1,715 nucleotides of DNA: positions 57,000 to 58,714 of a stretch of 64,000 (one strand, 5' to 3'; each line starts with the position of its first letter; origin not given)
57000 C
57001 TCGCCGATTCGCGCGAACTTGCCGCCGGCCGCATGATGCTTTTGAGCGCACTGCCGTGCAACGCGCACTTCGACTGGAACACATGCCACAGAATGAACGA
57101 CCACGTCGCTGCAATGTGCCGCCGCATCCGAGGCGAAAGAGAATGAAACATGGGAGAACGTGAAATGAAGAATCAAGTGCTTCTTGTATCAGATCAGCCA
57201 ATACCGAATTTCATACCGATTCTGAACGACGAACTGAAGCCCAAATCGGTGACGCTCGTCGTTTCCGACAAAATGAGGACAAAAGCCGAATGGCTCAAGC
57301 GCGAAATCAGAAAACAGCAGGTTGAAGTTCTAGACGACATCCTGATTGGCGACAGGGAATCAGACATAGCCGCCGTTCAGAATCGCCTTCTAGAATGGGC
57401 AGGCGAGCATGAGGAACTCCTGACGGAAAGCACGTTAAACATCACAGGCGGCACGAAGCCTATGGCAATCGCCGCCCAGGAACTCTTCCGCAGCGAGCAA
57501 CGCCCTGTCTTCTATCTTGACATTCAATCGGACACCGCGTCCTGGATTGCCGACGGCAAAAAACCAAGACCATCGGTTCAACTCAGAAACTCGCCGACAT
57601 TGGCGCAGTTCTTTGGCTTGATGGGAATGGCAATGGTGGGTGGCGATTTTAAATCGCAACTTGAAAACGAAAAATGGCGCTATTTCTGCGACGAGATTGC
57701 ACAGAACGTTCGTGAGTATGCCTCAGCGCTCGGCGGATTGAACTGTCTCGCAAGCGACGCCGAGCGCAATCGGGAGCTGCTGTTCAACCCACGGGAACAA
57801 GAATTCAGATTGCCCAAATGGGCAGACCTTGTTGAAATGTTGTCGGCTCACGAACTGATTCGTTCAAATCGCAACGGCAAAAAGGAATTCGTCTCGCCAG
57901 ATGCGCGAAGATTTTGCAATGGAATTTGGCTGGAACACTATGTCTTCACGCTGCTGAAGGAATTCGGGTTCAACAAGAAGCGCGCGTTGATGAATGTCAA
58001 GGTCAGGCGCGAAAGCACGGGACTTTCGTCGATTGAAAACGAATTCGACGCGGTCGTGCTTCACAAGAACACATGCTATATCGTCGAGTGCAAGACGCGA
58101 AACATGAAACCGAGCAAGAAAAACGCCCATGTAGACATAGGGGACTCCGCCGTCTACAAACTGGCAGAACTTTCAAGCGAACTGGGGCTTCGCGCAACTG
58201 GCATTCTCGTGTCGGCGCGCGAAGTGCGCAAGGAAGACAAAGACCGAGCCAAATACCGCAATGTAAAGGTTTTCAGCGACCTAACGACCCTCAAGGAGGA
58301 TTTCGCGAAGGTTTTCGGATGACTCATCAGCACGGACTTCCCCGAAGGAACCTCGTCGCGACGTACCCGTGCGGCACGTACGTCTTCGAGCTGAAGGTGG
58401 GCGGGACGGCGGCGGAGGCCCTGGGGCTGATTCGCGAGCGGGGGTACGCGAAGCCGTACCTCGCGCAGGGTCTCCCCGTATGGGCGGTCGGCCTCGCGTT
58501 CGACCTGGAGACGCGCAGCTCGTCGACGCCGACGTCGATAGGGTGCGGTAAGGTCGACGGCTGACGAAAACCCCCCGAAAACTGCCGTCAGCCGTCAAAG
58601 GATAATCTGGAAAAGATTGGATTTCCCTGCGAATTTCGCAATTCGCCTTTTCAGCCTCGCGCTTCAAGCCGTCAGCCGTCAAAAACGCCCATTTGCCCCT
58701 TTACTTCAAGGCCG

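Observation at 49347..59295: Compact type III-B locus: 462-aa HD-less, Zn-finger-less Cas10, two CARF proteins, no cas6/cas1/cas2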

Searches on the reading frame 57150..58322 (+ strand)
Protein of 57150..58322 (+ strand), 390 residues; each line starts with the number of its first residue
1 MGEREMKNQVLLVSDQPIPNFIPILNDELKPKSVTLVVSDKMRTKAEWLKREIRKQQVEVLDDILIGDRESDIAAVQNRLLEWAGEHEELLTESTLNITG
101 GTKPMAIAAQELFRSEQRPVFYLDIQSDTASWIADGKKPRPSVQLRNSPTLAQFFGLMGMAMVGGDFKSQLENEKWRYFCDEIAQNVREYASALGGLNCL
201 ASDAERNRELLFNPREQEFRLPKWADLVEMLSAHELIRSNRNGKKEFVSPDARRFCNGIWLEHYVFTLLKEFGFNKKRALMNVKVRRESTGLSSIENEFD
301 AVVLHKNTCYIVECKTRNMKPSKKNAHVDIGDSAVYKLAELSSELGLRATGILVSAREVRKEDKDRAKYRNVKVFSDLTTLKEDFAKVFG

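Call 6: search_protein_families(library=pfam, proteins=[window:57150-58322:+], max_evalue=0.01)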
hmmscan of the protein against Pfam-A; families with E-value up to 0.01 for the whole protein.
window:57150-58322:+ (390 aa): 5 families
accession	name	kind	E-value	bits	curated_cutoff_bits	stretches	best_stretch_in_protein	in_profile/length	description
PF09002.17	Card1_endonuc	-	2.2e-19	69.8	26.4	1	251-382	3-126/136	Card1-like, endonuclease domain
PF23400.1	CARF_Card1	-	1.8e-16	60.9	24.6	1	10-137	3-133/146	Card1 CARF domain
PF08378.17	NERD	-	0.00023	22.1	22.1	1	259-318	3-58/111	Nuclease-related domain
PF04556.18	DpnII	-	0.00063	19.6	23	0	252-326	141-219/278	DpnII restriction endonuclease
PF13588.12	HSDR_N_2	-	0.0015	19.1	25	1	263-325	8-67/110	Type I restriction enzyme R protein N terminus (HSDR_N)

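Call 7: search_protein_families(library=ncbifam, proteins=[window:57150-58322:+], max_evalue=0.01)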
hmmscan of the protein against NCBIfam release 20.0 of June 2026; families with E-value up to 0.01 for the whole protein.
window:57150-58322:+ (390 aa): 0 families

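Call 37: search_solved_structures(query=window:57150-58322:+, max_evalue=1, show_alignments=1)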
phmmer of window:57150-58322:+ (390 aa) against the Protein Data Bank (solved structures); distinct sequences matched with E-value up to 1: 5.
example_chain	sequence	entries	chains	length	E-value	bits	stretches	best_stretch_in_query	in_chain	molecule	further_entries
7bdv_A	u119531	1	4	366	2.9e-28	102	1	9-353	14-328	Can2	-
1xmx_A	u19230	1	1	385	1.4e-24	89.9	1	12-371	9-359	hypothetical protein VC1899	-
8z4i_A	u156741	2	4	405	4.6e-11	45.4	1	69-376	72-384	CARF-domain cantaining dual-activated nuclease | CARF-domain containing dual-activated nuclease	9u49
6wxw_A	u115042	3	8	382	3.2e-09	39.4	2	10-127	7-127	Card1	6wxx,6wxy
6xl1_A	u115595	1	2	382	1.7e-08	37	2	10-127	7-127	Card1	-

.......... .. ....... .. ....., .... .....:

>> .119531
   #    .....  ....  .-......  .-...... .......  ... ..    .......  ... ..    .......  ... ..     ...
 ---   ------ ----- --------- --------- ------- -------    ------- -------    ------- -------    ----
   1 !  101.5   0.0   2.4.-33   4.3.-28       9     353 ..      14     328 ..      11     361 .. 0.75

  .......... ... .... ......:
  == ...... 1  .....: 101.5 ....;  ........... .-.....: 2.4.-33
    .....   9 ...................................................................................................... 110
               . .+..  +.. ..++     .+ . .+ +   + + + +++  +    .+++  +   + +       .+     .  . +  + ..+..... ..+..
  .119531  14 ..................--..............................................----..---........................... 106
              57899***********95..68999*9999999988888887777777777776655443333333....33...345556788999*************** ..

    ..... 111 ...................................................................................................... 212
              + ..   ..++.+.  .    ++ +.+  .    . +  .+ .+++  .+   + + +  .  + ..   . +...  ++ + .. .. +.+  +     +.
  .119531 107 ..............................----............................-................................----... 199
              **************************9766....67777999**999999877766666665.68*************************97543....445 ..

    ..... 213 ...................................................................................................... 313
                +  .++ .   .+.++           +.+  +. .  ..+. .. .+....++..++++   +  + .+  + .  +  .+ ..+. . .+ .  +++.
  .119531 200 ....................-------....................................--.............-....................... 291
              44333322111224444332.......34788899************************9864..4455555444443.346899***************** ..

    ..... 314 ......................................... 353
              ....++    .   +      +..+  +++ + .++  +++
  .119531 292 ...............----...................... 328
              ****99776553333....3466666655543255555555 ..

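Call 79: search_protein_families(library=padloc, proteins=[window:57150-58322:+], max_evalue=0.001)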
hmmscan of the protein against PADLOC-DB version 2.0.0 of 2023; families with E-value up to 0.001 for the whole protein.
window:57150-58322:+ (390 aa): 32 families (the best 25 are shown)
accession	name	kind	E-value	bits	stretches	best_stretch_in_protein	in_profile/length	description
PDLC01880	CARF4--CARF_PDDEXK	-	2e-86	288.6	1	6-384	1-357/364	-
PDLC01619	Csx1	-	5.9e-54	181.4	1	6-364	1-312/330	CAS-III; associated_signaling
PDLC01037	Csx1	-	2.4e-45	153.5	1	6-389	2-318/320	ARF+Nuclease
PDLC01968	CARF_PDDEXK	-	9.6e-27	92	1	95-376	89-340/361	-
PDLC01512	Csx1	-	2.9e-24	84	1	7-324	4-319/382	CAS-III; associated_signaling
PDLC01893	CARF4--CARF_PDDEXK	-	4.5e-23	80.1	1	47-379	47-372/382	-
PDLC01883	CARF4--CARF_PDDEXK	-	2.7e-20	70.9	1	7-325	10-324/390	-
PDLC01887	CARF4--CARF_PDDEXK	-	6.4e-20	69.8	1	10-124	5-111/285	-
PDLC01898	CARF4--CARF_PDDEXK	-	2.6e-19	67.6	2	12-139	6-135/296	-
PDLC01897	CARF4--CARF_PDDEXK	-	1.7e-15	55.3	2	226-357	219-328/369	-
PDLC01894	CARF4--CARF_PDDEXK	-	4.7e-15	53.7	1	259-366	200-306/336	-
PDLC01890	CARF4--CARF_PDDEXK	-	7e-13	46.7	1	6-320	1-293/366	-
PDLC01902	Can1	-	1.4e-11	41.7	1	12-124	274-381/598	-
PDLC01891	CARF4--CARF_PDDEXK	-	2e-11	42.1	1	254-358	202-290/319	-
PDLC01882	CARF4--CARF_PDDEXK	-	8.8e-11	39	1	13-368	215-544/569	-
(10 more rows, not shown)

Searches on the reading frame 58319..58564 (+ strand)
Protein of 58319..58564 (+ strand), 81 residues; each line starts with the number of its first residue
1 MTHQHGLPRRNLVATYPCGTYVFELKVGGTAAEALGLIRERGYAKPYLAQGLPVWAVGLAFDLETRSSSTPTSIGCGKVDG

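Call 11: search_protein_families(library=pfam, proteins=[window:58319-58564:+], max_evalue=0.01)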
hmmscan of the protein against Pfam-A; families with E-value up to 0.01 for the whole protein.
window:58319-58564:+ (81 aa): 1 family
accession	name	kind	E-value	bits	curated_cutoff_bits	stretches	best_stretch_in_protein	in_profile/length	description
PF08011.17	PDDEXK_9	-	0.00013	22.4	25.5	1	19-67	46-101/105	PD-(D/E)XK nuclease superfamily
